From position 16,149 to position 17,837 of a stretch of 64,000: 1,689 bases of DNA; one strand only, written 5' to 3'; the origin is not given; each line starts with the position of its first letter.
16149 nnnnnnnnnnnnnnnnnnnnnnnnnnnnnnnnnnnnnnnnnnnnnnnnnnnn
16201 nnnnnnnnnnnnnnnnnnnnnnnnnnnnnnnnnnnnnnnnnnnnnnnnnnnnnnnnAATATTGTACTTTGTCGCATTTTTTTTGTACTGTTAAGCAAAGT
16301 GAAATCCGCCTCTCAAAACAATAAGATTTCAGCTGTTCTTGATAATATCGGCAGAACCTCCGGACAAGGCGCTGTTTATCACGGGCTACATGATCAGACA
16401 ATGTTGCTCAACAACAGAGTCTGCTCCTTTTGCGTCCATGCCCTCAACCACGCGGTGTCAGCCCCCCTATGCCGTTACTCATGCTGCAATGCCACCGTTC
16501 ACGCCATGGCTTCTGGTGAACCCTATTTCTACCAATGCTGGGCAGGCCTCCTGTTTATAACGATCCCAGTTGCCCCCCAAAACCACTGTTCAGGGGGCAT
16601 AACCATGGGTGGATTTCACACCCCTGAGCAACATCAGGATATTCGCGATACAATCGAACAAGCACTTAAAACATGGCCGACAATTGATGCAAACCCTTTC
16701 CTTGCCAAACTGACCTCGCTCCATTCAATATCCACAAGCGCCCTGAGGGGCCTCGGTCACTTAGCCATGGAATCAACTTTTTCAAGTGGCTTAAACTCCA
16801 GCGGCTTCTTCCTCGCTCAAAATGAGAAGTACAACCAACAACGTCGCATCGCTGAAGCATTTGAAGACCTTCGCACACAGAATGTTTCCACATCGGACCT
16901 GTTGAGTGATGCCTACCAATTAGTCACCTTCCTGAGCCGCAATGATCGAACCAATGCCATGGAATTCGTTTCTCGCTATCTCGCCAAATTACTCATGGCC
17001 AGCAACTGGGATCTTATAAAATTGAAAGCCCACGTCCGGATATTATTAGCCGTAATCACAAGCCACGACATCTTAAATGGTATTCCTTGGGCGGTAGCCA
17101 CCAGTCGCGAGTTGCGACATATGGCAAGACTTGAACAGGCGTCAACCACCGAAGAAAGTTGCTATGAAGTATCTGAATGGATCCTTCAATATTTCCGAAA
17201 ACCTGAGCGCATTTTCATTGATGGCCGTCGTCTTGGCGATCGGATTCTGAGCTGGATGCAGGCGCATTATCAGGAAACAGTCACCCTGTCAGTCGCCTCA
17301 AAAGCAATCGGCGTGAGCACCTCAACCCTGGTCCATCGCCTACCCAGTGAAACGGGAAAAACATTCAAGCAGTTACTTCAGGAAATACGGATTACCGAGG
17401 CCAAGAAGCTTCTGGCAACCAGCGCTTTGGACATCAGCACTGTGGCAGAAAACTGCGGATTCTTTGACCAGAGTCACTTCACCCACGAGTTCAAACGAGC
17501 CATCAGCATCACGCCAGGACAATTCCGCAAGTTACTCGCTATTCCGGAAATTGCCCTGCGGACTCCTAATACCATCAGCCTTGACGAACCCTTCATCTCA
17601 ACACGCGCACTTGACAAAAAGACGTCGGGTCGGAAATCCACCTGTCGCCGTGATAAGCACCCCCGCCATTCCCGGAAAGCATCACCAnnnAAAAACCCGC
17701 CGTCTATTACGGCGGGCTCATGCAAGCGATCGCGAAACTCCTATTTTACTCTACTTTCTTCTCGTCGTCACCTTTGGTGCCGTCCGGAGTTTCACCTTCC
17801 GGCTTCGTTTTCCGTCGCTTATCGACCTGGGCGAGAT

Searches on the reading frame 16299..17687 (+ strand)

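Call 63: search_protein_families(library=pfam, proteins=[window:16299-17687:+], max_evalue=0.00001)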
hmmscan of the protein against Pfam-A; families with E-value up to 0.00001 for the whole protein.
window:16299-17687:+ (463 aa): 3 families
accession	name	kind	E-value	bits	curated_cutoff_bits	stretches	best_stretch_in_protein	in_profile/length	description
PF12833.13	HTH_18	-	2.9e-21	76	33.6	1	334-411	2-79/80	Helix-turn-helix domain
PF10114.15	PocR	-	7.2e-13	49.1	23.9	1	8-152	6-146/162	Sensory domain found in PocR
PF00165.29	HTH_AraC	-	7.3e-13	48.8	26.6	1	374-411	6-42/42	Bacterial regulatory helix-turn-helix proteins, AraC family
